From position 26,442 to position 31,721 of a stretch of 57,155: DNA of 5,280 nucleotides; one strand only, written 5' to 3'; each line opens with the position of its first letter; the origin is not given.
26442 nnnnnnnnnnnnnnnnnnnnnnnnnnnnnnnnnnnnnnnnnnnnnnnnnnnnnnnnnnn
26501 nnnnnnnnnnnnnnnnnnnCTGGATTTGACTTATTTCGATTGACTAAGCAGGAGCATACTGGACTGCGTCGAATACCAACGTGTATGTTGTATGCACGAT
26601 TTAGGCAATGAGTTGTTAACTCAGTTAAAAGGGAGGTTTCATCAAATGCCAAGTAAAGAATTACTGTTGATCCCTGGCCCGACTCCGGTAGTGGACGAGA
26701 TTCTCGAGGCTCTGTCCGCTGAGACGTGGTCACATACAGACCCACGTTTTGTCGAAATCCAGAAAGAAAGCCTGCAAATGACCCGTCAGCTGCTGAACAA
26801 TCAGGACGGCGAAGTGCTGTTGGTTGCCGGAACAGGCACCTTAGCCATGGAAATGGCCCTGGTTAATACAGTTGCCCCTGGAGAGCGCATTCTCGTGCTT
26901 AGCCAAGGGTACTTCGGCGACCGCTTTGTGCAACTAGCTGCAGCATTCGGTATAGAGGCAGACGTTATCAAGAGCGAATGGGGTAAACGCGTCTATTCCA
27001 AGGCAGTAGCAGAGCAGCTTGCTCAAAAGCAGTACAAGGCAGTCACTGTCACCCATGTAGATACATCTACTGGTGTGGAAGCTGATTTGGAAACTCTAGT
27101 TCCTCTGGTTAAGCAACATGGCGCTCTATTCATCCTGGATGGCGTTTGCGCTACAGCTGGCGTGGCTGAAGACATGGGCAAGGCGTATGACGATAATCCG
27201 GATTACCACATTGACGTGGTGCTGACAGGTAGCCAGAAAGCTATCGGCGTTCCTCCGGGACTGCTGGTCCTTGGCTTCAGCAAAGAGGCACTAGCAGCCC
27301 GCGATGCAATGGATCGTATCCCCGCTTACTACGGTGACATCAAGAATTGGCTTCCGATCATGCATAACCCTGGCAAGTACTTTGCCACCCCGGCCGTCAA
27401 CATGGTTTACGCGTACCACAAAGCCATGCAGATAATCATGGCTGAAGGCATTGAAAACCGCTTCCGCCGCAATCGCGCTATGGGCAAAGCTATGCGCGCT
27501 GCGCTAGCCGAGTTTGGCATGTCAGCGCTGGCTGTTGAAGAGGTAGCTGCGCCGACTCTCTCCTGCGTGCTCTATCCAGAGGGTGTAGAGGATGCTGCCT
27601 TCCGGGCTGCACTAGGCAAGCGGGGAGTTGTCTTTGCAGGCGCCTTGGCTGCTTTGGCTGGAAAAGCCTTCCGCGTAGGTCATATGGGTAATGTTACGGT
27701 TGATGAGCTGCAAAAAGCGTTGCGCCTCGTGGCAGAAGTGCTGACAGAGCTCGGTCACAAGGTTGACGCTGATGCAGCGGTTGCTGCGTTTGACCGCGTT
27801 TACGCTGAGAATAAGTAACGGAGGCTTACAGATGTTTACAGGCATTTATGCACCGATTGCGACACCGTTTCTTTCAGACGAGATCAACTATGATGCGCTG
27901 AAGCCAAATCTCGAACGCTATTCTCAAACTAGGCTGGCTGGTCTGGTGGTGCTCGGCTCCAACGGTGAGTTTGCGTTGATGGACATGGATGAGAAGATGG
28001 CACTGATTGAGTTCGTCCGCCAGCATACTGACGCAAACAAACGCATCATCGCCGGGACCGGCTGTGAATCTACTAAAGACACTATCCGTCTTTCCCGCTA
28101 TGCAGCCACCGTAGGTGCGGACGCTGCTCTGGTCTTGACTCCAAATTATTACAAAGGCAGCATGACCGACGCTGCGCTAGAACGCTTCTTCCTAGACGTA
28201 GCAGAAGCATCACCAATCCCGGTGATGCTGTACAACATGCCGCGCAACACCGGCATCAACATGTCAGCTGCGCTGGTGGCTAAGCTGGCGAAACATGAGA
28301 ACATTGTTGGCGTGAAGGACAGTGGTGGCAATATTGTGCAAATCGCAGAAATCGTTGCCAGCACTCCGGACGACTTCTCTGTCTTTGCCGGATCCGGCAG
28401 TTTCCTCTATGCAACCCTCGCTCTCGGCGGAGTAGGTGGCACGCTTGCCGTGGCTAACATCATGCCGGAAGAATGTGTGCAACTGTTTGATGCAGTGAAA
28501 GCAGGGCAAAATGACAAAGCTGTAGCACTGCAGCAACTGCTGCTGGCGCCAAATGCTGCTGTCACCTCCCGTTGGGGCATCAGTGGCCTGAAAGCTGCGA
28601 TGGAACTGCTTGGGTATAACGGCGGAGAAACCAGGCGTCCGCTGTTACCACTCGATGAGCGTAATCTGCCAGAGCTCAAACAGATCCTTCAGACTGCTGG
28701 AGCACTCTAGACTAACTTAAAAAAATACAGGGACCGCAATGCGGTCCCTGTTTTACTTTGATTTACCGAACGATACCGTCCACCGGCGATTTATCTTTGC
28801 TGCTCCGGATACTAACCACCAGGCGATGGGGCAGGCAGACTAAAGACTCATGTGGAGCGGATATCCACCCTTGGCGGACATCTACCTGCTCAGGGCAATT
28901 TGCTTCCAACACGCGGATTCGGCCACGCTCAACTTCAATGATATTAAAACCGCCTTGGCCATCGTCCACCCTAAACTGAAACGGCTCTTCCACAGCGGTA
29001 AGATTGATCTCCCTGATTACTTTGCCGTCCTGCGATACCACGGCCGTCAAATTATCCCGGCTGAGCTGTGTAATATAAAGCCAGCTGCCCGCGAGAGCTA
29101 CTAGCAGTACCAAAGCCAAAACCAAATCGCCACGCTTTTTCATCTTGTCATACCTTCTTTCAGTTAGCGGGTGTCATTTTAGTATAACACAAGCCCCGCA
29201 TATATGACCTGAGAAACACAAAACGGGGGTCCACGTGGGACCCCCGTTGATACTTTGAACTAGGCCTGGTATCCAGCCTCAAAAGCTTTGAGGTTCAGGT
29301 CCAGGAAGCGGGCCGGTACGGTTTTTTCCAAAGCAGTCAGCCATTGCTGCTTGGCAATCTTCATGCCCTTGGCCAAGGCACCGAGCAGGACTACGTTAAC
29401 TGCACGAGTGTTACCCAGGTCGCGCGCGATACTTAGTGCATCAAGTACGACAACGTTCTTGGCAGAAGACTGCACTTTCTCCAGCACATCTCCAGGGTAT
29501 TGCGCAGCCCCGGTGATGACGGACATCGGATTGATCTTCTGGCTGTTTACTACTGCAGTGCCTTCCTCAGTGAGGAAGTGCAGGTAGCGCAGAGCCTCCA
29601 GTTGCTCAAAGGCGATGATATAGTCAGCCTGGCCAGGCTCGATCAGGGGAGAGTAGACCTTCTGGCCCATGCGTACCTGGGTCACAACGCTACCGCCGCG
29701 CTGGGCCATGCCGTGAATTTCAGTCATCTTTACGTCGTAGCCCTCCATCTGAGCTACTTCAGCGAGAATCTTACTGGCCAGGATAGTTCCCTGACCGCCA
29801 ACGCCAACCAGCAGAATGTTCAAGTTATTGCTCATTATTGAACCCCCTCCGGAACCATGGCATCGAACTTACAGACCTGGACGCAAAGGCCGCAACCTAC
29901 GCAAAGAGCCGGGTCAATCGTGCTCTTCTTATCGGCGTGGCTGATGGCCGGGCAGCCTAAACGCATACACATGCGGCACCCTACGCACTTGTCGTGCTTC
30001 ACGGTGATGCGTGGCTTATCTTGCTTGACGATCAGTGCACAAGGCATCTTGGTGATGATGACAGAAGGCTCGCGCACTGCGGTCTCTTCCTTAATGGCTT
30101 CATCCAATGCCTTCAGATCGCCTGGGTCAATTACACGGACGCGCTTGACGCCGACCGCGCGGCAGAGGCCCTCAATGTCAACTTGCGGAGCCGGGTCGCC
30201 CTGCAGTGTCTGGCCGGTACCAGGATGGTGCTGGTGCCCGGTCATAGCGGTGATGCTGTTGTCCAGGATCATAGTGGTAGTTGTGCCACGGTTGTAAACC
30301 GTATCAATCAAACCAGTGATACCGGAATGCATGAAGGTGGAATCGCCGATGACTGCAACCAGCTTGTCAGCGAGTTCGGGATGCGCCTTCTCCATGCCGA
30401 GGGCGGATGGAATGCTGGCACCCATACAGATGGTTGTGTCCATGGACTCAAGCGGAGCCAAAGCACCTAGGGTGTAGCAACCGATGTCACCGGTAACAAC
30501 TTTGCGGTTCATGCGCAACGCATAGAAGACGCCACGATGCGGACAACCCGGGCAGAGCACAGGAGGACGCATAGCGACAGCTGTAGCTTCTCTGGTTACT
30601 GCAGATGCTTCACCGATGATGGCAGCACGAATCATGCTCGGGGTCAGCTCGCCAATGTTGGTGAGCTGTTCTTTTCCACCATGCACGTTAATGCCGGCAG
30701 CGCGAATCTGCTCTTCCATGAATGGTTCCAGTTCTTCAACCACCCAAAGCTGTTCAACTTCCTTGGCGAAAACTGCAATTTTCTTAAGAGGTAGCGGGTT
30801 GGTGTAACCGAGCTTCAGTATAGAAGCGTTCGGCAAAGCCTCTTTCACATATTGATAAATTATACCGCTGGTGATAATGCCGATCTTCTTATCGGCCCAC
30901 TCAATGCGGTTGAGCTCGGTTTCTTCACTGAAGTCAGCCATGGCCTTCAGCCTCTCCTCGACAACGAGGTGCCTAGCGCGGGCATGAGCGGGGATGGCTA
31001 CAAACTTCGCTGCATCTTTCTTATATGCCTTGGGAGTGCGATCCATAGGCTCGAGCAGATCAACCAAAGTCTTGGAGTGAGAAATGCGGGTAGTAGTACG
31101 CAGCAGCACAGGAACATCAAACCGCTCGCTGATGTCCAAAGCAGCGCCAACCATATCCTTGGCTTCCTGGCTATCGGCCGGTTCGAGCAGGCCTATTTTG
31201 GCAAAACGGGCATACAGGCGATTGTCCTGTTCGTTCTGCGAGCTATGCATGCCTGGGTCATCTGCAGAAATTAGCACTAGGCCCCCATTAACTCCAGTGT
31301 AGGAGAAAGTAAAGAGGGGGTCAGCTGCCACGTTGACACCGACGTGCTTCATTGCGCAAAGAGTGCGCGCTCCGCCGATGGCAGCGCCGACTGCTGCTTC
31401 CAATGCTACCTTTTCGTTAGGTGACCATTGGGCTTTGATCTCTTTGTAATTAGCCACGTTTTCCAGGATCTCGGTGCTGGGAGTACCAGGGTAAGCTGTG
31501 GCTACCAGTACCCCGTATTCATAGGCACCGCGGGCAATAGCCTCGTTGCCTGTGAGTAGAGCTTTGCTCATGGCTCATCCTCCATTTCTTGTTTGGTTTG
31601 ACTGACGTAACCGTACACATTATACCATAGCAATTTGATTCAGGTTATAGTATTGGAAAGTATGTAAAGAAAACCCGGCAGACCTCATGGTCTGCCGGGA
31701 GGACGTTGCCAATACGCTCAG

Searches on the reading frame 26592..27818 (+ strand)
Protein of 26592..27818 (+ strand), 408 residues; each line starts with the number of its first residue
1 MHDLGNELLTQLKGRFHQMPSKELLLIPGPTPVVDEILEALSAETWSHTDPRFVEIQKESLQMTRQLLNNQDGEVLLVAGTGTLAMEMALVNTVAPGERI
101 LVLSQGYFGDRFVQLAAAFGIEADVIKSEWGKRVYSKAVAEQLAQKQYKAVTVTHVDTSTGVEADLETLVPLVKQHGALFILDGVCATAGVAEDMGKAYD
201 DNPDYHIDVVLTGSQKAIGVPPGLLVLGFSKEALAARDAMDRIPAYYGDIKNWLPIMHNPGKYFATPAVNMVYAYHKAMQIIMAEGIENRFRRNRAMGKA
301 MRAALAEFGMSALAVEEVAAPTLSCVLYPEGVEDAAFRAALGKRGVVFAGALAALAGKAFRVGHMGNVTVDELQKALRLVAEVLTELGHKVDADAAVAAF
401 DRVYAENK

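Call 79: search_protein_families(library=pfam, proteins=[window:26592-27818:+], max_evalue=0.000001)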
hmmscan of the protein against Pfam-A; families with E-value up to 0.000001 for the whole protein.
window:26592-27818:+ (408 aa): 1 family
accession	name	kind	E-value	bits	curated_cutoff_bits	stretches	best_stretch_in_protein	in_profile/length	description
PF00266.25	Aminotran_5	-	3.7e-19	69.4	21.5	1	47-346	35-333/371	Aminotransferase class-V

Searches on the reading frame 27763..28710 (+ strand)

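Call 79: search_protein_families(library=pfam, proteins=[window:27763-28710:+], max_evalue=0.000001)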
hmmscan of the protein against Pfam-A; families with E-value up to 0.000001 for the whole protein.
window:27763-28710:+ (315 aa): 1 family
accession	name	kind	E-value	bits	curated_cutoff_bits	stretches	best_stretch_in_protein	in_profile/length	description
PF00701.28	DHDPS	-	3.2e-64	216.9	22.1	1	25-311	2-288/289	Dihydrodipicolinate synthetase family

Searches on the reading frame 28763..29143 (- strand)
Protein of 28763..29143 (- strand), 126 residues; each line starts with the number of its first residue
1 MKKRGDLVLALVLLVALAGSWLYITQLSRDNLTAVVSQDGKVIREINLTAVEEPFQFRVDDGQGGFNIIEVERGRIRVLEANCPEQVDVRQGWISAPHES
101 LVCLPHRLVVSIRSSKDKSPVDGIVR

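Call 80: search_protein_families(library=pfam, proteins=[window:28763-29143:-], max_evalue=0.000001)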
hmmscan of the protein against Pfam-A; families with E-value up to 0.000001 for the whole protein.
window:28763-29143:- (126 aa): 1 family
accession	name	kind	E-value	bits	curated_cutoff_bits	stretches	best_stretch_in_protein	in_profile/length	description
PF07009.16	NusG_II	-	7.5e-32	110.1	29.6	1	10-115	3-106/107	NusG domain II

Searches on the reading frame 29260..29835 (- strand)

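Call 80: search_protein_families(library=pfam, proteins=[window:29260-29835:-], max_evalue=0.000001)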
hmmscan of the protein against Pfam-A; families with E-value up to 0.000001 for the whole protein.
window:29260-29835:- (191 aa): 1 family
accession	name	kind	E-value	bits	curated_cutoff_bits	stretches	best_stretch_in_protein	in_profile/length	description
PF01558.24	POR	-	2.6e-45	155.1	27.4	1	13-190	1-173/173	Pyruvate ferredoxin/flavodoxin oxidoreductase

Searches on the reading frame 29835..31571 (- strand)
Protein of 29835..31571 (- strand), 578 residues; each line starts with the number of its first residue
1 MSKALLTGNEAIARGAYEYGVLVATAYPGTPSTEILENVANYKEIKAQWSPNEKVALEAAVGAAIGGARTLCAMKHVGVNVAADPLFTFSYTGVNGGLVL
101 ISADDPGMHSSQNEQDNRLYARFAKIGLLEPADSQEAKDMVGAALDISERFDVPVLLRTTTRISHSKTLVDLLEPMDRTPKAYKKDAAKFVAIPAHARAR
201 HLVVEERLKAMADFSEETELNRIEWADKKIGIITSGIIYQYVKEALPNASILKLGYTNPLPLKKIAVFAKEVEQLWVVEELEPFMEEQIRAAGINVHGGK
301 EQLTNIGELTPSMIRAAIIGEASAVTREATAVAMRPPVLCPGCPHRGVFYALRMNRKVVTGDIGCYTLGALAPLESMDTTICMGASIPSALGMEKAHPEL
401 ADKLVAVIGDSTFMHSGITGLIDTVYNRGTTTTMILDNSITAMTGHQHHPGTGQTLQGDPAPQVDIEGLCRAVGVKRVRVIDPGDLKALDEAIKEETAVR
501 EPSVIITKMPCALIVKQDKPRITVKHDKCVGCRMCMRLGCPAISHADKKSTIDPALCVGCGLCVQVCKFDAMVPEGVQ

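Call 80: search_protein_families(library=pfam, proteins=[window:29835-31571:-], max_evalue=0.000001)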
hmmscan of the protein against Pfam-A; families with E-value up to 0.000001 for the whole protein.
window:29835-31571:- (578 aa): 5 families
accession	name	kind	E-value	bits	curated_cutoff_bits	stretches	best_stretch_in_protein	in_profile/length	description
PF02775.26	TPP_enzyme_C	-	4.4e-24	85.4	21.9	1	362-505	1-149/151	Thiamine pyrophosphate enzyme, C-terminal TPP binding domain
PF01855.24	POR_N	-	1.5e-13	51.5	27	1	15-187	2-181/231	Pyruvate flavodoxin/ferredoxin oxidoreductase, thiamine diP-bdg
PF00037.32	Fer4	-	1.8e-09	37.4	21.1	1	551-572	2-23/24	4Fe-4S binding domain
PF12797.12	Fer4_2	-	3.1e-07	30.4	24.5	0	551-568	4-21/22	4Fe-4S binding domain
PF12837.12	Fer4_6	-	6e-07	29.6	25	0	551-571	3-23/24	4Fe-4S binding domain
